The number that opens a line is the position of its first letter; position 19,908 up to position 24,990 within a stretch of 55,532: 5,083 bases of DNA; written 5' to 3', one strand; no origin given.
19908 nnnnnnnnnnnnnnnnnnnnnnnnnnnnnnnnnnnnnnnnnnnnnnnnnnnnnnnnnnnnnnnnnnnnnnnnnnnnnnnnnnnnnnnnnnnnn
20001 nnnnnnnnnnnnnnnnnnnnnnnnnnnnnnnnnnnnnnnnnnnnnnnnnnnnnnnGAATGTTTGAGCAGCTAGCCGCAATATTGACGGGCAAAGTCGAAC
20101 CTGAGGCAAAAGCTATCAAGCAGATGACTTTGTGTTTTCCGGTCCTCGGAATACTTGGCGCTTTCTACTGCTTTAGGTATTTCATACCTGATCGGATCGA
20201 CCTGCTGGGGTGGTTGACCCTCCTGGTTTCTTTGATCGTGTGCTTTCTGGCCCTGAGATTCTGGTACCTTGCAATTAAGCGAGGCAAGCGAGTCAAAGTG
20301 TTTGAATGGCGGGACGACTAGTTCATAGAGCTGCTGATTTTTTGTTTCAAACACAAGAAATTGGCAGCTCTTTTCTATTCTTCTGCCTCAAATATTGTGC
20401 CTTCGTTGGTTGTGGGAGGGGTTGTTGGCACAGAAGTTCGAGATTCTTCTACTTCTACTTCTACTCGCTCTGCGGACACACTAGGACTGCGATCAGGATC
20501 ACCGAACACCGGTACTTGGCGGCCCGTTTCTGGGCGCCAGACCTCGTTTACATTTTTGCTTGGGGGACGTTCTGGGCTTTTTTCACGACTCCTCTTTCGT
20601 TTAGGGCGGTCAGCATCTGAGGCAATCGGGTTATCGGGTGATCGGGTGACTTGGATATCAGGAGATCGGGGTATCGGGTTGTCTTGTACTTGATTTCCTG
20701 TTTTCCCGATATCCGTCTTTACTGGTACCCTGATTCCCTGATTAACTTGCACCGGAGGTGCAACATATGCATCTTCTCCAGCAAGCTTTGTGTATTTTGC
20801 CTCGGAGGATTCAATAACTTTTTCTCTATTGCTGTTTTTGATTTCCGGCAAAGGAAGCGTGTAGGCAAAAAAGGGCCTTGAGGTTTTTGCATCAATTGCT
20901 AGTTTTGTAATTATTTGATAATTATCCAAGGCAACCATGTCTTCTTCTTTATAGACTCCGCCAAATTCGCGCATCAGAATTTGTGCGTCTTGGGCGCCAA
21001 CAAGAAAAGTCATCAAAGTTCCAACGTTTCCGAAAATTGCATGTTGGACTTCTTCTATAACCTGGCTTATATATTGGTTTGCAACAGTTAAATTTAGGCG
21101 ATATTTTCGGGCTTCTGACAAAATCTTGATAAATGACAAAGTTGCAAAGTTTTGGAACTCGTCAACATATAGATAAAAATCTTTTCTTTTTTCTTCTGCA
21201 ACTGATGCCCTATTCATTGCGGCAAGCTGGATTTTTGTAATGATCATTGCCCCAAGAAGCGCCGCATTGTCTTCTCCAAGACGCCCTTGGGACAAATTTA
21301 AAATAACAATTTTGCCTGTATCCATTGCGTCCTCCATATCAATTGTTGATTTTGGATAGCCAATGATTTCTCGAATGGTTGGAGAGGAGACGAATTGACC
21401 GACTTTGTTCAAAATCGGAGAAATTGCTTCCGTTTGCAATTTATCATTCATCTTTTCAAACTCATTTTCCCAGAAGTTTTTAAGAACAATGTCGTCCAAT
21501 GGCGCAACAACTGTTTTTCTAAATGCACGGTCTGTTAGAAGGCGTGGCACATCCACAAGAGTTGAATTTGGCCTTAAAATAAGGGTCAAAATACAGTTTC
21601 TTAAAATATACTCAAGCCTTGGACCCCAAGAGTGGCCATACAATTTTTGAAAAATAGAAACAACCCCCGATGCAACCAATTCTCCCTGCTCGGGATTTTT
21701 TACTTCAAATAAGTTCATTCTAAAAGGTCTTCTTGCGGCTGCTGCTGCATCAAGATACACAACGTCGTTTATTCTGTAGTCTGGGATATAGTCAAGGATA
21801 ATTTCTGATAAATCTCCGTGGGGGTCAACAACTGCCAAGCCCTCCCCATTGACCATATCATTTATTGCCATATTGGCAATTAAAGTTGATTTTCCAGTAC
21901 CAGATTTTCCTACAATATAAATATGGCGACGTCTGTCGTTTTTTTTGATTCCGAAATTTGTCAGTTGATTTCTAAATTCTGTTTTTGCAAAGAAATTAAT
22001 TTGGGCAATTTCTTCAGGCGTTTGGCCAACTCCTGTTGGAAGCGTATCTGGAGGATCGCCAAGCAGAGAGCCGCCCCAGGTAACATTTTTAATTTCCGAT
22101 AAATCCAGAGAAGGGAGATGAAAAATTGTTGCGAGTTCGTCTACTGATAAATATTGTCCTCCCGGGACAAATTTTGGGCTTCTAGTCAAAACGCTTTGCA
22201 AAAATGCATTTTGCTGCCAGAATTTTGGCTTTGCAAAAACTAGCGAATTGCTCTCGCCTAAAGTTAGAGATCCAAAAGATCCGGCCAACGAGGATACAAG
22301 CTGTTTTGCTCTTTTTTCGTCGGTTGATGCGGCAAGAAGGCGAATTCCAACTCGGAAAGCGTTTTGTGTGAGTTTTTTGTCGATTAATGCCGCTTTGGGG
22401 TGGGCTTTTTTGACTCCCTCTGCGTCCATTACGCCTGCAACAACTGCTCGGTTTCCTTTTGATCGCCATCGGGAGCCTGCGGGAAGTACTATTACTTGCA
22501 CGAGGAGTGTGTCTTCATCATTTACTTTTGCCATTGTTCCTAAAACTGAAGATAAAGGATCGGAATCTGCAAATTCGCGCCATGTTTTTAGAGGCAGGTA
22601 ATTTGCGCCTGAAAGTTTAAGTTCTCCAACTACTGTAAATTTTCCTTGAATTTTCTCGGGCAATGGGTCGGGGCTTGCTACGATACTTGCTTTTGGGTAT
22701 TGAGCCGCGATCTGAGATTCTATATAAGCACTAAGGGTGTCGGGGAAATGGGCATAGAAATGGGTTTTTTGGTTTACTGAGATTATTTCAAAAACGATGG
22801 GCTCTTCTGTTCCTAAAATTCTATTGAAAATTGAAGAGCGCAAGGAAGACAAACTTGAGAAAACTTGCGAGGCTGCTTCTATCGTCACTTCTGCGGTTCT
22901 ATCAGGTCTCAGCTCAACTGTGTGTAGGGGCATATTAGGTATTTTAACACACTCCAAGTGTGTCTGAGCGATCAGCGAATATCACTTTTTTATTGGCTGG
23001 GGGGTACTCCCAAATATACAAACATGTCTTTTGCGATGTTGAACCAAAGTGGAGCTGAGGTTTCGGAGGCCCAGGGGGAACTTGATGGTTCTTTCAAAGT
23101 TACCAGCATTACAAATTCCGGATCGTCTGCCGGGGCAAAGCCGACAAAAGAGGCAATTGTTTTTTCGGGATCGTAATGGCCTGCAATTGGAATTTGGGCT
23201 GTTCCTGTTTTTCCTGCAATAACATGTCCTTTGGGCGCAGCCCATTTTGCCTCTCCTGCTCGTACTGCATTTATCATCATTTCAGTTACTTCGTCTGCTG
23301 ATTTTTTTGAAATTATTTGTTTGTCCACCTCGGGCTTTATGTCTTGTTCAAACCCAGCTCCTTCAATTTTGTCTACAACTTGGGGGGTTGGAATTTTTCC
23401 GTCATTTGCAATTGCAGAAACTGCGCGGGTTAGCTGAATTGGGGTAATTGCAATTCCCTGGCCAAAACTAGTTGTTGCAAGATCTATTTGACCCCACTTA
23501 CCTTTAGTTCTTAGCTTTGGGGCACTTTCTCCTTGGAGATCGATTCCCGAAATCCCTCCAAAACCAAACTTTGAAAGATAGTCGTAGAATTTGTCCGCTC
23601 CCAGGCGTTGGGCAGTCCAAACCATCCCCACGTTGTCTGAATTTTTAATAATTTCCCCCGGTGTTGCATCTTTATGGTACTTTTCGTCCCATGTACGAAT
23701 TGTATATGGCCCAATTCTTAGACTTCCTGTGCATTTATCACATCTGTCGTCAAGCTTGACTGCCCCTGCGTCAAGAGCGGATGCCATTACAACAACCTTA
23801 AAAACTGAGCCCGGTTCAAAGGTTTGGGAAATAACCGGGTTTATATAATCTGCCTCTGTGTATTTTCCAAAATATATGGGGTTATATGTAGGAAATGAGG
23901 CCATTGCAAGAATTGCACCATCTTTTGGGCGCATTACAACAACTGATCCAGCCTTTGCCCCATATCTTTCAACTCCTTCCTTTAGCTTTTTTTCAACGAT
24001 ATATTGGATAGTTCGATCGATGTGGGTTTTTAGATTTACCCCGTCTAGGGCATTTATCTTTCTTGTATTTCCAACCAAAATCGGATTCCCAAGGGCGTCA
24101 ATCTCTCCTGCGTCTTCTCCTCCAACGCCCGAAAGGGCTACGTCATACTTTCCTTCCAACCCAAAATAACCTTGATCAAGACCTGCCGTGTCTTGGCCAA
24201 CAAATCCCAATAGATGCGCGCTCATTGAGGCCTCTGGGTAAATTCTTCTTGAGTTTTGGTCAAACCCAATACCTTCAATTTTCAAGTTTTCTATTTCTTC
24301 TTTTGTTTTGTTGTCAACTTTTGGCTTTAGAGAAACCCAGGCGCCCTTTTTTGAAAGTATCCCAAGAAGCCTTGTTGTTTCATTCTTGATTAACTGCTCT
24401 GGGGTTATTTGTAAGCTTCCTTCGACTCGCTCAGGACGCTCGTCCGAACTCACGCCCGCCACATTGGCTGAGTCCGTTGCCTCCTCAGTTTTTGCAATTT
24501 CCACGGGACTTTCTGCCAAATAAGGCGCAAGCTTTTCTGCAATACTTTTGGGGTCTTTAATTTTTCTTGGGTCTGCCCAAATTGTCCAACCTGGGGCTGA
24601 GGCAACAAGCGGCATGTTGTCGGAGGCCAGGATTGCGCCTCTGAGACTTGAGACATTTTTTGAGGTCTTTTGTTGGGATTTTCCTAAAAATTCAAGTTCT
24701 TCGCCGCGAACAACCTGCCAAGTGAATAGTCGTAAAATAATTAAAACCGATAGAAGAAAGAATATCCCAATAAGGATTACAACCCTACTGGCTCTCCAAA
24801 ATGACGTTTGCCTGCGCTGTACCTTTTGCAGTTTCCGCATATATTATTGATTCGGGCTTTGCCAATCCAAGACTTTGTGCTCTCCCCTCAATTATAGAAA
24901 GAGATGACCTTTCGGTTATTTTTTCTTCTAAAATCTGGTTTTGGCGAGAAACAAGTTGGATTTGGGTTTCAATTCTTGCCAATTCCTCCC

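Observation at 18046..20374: Plus-strand cassette of eight tiny genes splitting the dcw cluster between the ftsI-side and murC-side halves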

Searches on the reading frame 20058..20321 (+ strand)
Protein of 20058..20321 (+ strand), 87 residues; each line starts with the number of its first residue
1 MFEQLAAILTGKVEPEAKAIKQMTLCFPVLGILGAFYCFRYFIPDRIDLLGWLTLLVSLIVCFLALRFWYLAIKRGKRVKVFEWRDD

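Call 8: search_protein_families(library=pfam, max_evalue=1, proteins=[window:20058-20321:+])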
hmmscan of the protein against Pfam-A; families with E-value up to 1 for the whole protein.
window:20058-20321:+ (87 aa): 2 families
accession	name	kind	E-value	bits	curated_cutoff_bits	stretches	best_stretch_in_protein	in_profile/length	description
PF13129.11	DUF3953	-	0.12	12.6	22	1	49-66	23-40/41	Protein of unknown function (DUF3953)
PF06916.18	FAM210A-B_dom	-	0.15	13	26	1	51-80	11-40/88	FAM210A/B-like domain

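Call 17: find_encoding_contigs(protein=window:20058-20321:+, flank=10000, max_places=6)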
Protein window:20058-20321:+ (87 aa): 3 contigs read that carry it; 3 places shown.
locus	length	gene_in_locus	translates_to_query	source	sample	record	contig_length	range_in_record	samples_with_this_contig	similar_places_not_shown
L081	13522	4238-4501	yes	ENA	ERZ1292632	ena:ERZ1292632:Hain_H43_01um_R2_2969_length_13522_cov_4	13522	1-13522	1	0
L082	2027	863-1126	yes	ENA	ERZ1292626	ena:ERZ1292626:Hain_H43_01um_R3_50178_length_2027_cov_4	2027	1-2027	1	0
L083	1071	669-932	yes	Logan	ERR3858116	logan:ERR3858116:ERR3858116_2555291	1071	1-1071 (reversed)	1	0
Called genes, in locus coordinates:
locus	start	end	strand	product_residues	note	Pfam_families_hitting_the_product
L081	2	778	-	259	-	?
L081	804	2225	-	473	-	PF01225:Mur_ligase, PF08245:Mur_ligase_M, PF02875:Mur_ligase_C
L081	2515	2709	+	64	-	-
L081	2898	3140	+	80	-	-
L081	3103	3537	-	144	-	-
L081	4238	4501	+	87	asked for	-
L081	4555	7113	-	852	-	PF26449:DUF8128, PF01935:DUF87 (faint), PF10412:TrwB_AAD_bind (weak)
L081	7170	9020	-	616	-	PF03717:PBP_dimer, PF00905:Transpeptidase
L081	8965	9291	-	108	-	-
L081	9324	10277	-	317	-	PF01795:Methyltransf_5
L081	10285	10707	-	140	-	PF02381:MraZ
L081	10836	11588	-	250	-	-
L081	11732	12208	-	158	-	-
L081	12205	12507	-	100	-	-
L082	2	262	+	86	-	?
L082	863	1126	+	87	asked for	-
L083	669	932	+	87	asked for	-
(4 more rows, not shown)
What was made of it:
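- g2, g3, g7 and g8 were called independently by a gene caller in other assemblies (call 17).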

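Call 25: search_protein_families(library=phrogs, max_evalue=0.1, proteins=[window:20058-20321:+])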
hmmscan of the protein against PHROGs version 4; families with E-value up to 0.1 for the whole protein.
window:20058-20321:+ (87 aa): 0 families

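Call 26: search_protein_families(library=padloc, max_evalue=0.1, proteins=[window:20058-20321:+])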
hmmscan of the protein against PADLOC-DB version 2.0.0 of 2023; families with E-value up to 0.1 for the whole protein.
window:20058-20321:+ (87 aa): 0 families

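Call 27: search_protein_families(library=ncbifam, max_evalue=0.1, proteins=[window:20058-20321:+])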
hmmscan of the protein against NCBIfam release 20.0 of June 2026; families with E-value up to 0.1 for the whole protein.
window:20058-20321:+ (87 aa): 1 family
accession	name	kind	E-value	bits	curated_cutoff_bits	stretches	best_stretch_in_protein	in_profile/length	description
NF033229.1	small_MgtR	equivalog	0.085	12.8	35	0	48-67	7-26/30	protein MgtR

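Call 42: find_related_loci(query=window:20058-20321:+, collection=viral_contigs, flank=5000)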
Query window:20058-20321:+ (87 aa) in viral_contigs; peptide patterns used: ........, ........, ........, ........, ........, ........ (x = any residue, [..] = any of these).
19 stretches matched a pattern, but none encodes a relative of the query by tblastn (E <= 1e-3).
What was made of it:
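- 20058..20321 (+): g8: 87 aa, two TM segments. It starts 2 nt after the g7 stop, which suggests translational coupling. No viral relative (call 42).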

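Call 67: search_protein_representatives(protein=window:20058-20321:+)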
Query: 87 residues. Proteins with E-value up to 0.001 (for the whole library): 3; up to 1e-10: 1; up to 1e-30: 1. The best 3 are listed.
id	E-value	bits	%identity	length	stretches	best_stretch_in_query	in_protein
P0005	3.5e-52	190.7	100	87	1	1-87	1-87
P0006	8.7e-06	42.3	33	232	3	19-67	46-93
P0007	5.3e-04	36.6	30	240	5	14-43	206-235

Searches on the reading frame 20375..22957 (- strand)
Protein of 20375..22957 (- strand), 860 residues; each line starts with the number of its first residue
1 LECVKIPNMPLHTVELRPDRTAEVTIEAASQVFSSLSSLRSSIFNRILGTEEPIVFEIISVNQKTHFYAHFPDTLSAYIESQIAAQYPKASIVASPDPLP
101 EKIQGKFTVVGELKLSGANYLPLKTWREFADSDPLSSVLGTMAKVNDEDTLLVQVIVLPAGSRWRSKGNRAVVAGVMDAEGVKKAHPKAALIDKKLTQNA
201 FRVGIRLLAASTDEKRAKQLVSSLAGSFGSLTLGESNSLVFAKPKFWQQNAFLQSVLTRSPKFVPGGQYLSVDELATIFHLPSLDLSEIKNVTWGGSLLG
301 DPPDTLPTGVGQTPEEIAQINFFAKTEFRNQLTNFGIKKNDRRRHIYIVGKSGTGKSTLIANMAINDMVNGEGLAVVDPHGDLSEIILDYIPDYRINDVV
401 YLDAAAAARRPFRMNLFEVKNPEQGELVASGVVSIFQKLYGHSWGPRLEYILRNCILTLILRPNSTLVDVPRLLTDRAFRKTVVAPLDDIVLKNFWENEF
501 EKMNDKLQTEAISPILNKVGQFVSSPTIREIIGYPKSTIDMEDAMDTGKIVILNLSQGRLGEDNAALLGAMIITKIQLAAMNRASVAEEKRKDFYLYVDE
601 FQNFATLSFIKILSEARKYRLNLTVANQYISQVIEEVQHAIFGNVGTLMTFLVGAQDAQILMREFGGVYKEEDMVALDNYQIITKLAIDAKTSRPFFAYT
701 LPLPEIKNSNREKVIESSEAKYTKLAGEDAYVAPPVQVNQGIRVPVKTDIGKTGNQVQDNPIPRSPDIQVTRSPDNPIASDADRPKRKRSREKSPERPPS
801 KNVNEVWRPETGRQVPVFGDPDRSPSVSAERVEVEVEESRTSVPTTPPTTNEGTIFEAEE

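Call 8: search_protein_families(library=pfam, max_evalue=1, proteins=[window:20375-22957:-])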
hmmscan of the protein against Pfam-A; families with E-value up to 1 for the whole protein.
window:20375-22957:- (860 aa): 17 families
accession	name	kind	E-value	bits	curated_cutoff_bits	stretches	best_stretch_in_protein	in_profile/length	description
PF10412.15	TrwB_AAD_bind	-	8.4e-07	28.6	20.5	1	336-651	8-308/387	Type IV secretion-system coupling protein DNA-binding domain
PF01935.23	DUF87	-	1.2e-05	26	23.2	1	342-557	22-203/220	Helicase HerA, central domain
PF12696.13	TraG-D_C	-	6.8e-05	23.2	22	1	595-652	3-65/126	TraM recognition site of TraD and TraG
PF13191.12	AAA_16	-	0.0016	19.4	32.6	1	341-364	22-45/167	AAA ATPase domain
PF13401.12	AAA_22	-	0.0018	19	27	1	342-364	4-26/130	AAA domain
PF13555.12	AAA_29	-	0.0077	16.4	27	1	343-362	22-42/61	P-loop containing region of AAA domain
PF20720.3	nSTAND3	-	0.021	15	27.2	1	338-385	12-56/155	Novel STAND NTPase 3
PF00005.33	ABC_tran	-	0.029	15.4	25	1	344-364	12-32/137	ABC transporter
PF03193.22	RsgA_GTPase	-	0.061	13.6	30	1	340-364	103-127/174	RsgA GTPase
PF06745.19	ATPase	-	0.078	12.8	26.6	1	342-372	18-49/231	KaiC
PF18751.7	Ploopntkinase3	-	0.1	12.6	27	1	343-364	3-24/187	P-loop Nucleotide Kinase3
PF20703.3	nSTAND1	-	0.13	12.3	27.1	1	329-360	19-50/379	Novel STAND NTPase 1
PF05621.17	TniB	-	0.18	11.7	22.4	1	338-366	30-58/189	Bacterial TniB protein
PF01580.24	FtsK_SpoIIIE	-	0.21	11.4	24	1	329-363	27-59/221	FtsK/SpoIIIE family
PF01926.29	MMR_HSR1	-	0.22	12.1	21.9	0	346-363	2-19/113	50S ribosome-binding GTPase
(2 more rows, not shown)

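Call 33: find_related_loci(query=window:20375-22957:-, collection=metagenome_contigs, flank=6000)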
Query window:20375-22957:- (860 aa) in metagenome_contigs; peptide patterns used: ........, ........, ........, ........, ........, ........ (x = any residue, [..] = any of these).
600 stretches matched a pattern (row limit reached: there are more); 600 encode a relative of the query (tblastn E <= 1e-3); the best 80 are kept; 80 distinct loci.
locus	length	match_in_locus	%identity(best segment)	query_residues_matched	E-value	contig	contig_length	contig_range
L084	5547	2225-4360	56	14-724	0e+0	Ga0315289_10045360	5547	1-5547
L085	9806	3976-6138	58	6-729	0e+0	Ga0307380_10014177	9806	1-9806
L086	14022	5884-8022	55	14-724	0e+0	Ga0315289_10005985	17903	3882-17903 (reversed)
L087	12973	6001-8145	54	14-724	0e+0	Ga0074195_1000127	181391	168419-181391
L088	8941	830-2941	55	14-723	0e+0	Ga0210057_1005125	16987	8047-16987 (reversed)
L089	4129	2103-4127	56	15-686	0e+0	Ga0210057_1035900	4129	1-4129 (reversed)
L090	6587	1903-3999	53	14-724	0e+0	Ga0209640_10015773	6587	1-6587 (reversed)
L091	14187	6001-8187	53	3-724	0e+0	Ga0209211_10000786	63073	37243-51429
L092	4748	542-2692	53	14-726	0e+0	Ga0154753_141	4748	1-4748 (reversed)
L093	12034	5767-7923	53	1-723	0e+0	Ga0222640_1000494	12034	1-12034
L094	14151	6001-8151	54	14-724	0e+0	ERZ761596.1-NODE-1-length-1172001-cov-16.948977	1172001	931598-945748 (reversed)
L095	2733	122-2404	51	15-766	0e+0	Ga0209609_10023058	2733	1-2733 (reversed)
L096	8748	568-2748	51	1-727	0e+0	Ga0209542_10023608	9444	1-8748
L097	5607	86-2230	54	10-724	0e+0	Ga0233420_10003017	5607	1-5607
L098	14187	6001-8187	52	5-727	0e+0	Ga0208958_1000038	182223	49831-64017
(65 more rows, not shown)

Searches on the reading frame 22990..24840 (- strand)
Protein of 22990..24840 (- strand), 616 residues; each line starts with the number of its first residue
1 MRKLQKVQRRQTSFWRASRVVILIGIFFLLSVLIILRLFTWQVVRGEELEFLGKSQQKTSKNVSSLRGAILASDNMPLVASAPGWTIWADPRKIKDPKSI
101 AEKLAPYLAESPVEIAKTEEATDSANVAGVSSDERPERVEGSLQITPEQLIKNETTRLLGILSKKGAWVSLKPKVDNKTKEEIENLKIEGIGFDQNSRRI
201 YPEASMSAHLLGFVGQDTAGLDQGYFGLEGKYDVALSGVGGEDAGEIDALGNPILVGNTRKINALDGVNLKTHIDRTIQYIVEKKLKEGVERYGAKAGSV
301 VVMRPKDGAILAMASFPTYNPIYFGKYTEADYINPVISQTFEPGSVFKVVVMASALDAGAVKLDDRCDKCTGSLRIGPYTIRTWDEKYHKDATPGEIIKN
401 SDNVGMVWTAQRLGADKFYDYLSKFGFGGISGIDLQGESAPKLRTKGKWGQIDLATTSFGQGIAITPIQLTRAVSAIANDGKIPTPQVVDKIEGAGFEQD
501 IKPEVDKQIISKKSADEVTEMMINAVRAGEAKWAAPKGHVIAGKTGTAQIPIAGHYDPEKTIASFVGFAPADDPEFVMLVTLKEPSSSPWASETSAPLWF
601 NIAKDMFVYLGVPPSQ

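Call 8: search_protein_families(library=pfam, max_evalue=1, proteins=[window:22990-24840:-])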
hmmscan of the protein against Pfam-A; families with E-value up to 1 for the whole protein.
window:22990-24840:- (616 aa): 3 families
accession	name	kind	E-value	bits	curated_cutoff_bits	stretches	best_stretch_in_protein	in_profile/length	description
PF00905.27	Transpeptidase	-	1.6e-75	254.5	22.1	1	298-598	1-293/299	Penicillin binding protein transpeptidase domain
PF03717.20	PBP_dimer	-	2.8e-14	54.4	24.4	1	65-254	4-176/180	Penicillin-binding Protein dimerisation domain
PF13354.11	Beta-lactamase2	-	1.9e-05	24.5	22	1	338-548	18-190/214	Beta-lactamase enzyme family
